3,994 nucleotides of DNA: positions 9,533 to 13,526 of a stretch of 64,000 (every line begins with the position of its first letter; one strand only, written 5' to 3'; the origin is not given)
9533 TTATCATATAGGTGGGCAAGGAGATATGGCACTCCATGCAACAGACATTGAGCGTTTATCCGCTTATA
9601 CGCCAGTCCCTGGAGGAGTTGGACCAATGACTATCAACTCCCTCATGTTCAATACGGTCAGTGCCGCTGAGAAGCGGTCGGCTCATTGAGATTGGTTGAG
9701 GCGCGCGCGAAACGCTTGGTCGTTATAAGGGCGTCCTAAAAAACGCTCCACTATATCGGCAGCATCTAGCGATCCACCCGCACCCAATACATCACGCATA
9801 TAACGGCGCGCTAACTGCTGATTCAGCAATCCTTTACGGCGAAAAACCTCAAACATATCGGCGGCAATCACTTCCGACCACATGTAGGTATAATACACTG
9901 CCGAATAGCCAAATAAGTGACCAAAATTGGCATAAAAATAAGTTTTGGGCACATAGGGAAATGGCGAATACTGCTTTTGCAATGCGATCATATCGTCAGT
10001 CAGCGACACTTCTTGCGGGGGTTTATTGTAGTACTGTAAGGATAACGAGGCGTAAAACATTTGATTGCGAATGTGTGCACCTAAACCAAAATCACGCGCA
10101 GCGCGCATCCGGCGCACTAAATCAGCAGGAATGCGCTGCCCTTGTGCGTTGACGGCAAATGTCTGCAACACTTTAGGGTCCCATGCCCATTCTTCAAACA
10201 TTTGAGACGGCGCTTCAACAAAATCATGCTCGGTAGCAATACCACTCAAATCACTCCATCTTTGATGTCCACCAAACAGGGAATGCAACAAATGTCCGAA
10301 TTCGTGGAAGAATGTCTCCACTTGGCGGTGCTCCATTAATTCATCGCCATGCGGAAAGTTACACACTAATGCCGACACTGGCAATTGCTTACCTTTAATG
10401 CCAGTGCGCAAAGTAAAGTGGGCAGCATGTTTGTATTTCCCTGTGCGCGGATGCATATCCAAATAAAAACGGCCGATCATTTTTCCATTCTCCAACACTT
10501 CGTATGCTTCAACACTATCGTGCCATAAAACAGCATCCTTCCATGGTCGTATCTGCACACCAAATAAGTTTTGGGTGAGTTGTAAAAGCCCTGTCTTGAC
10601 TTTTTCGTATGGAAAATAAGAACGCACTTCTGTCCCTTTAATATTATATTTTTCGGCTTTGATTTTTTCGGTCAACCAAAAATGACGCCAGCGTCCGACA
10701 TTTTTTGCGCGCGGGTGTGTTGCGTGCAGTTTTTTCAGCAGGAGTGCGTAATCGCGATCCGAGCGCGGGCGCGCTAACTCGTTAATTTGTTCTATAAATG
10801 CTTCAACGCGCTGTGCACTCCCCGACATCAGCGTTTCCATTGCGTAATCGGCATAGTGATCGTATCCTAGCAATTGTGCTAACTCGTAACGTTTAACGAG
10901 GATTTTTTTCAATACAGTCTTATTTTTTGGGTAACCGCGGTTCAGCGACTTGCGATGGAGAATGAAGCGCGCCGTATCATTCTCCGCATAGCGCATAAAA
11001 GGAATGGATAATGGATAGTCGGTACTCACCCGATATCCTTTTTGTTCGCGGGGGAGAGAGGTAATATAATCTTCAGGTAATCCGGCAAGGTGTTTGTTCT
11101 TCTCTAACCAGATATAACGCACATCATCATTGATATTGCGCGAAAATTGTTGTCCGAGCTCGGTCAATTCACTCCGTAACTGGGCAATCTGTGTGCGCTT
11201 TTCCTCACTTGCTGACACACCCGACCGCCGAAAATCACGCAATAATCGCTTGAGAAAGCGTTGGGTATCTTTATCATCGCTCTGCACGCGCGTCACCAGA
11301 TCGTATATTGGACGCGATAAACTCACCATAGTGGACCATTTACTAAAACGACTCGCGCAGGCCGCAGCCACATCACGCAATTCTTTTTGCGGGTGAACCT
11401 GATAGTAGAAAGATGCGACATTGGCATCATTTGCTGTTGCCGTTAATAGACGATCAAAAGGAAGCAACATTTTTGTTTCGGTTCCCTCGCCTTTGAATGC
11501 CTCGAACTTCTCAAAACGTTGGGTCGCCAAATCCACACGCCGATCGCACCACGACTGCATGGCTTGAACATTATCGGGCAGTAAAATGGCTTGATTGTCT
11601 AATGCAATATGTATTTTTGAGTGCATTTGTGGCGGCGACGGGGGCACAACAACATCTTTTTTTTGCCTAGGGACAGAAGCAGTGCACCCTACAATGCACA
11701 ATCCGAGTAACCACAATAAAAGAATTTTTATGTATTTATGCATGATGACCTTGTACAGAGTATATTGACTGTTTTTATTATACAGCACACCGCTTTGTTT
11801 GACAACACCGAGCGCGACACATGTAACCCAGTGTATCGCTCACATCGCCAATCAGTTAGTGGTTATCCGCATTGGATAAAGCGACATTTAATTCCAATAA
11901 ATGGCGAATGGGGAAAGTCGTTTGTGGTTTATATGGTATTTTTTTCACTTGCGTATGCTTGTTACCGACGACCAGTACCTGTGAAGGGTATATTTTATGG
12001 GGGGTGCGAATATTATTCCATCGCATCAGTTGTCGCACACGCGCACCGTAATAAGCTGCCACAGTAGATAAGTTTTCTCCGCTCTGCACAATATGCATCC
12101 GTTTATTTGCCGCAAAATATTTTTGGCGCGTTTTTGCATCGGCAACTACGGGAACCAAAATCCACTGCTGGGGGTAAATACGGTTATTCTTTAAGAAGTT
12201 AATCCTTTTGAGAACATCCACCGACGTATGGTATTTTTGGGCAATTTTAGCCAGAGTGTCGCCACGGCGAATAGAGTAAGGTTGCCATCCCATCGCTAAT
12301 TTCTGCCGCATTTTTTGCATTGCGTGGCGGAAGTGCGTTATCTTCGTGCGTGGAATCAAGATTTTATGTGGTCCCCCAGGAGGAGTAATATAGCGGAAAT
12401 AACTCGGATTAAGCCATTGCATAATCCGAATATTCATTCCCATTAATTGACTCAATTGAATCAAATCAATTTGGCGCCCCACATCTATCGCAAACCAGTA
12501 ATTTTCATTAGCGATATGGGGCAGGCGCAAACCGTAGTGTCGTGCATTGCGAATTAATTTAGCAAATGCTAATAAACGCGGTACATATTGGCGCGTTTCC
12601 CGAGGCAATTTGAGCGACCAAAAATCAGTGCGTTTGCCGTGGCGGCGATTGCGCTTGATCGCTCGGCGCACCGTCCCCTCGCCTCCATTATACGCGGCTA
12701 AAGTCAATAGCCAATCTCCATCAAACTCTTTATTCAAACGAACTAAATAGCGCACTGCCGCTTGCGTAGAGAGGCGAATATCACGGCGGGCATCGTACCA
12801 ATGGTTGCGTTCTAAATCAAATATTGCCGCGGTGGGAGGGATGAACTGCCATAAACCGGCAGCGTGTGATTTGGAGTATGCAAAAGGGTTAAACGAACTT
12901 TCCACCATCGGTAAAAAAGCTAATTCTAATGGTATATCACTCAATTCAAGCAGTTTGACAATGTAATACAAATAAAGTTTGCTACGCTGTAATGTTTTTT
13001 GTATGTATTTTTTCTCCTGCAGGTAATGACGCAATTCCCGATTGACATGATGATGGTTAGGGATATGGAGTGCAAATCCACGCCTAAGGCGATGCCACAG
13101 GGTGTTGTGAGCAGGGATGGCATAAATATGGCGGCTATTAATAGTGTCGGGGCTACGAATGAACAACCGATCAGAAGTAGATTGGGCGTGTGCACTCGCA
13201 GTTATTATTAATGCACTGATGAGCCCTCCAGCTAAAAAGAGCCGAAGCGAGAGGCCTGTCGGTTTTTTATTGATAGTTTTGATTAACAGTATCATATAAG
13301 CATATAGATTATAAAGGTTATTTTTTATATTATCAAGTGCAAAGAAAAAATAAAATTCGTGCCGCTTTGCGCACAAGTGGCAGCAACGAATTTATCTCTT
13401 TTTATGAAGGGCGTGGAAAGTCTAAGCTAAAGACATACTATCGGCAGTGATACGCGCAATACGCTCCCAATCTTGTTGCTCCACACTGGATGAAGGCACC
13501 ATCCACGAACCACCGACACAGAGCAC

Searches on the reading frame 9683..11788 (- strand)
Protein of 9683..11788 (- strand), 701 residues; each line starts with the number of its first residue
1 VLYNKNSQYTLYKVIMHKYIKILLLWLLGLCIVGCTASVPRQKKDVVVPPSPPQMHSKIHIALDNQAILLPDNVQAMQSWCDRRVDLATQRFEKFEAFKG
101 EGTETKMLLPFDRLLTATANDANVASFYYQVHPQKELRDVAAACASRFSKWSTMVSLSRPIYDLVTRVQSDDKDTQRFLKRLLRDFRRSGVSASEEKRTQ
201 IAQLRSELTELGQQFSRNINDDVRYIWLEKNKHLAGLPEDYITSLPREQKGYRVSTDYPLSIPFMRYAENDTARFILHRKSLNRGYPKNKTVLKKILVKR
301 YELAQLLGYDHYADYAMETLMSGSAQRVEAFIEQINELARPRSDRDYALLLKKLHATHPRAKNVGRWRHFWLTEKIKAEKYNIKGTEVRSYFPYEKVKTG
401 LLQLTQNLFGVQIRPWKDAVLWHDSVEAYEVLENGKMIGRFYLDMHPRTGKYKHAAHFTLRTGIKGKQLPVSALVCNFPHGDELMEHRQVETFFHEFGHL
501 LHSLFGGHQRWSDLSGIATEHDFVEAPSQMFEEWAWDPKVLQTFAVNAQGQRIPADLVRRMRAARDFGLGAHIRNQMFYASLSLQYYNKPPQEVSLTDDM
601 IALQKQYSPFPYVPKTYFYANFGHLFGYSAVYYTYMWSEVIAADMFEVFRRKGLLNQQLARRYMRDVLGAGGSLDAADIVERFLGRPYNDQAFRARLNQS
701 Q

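Call 59: search_protein_families(library=pfam, proteins=[window:9683-11788:-], max_evalue=0.00001)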
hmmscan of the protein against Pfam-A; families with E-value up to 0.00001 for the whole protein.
window:9683-11788:- (701 aa): 1 family
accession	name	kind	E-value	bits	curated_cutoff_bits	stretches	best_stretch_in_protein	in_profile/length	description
PF01432.26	Peptidase_M3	-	6.4e-100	336.1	27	1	264-697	1-455/457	Peptidase family M3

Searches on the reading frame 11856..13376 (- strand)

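Call 59: search_protein_families(library=pfam, proteins=[window:11856-13376:-], max_evalue=0.00001)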
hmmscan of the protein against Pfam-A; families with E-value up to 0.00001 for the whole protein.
window:11856-13376:- (506 aa): 4 families
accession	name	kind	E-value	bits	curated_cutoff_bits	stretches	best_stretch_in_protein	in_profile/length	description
PF01464.25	SLT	-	1.3e-27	96.2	21.3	1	151-250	16-115/117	Transglycosylase SLT domain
PF01476.26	LysM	-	6.9e-23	80.8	20.9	2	367-409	1-43/43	LysM domain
PF23473.1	LysM3_LYK4_5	-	6.6e-07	29.8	29.3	0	367-409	5-47/48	LYK4/5 LysM3 domain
PF23577.1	LysM_RLK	-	8.3e-06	26.2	27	0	367-393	3-29/44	LysM domain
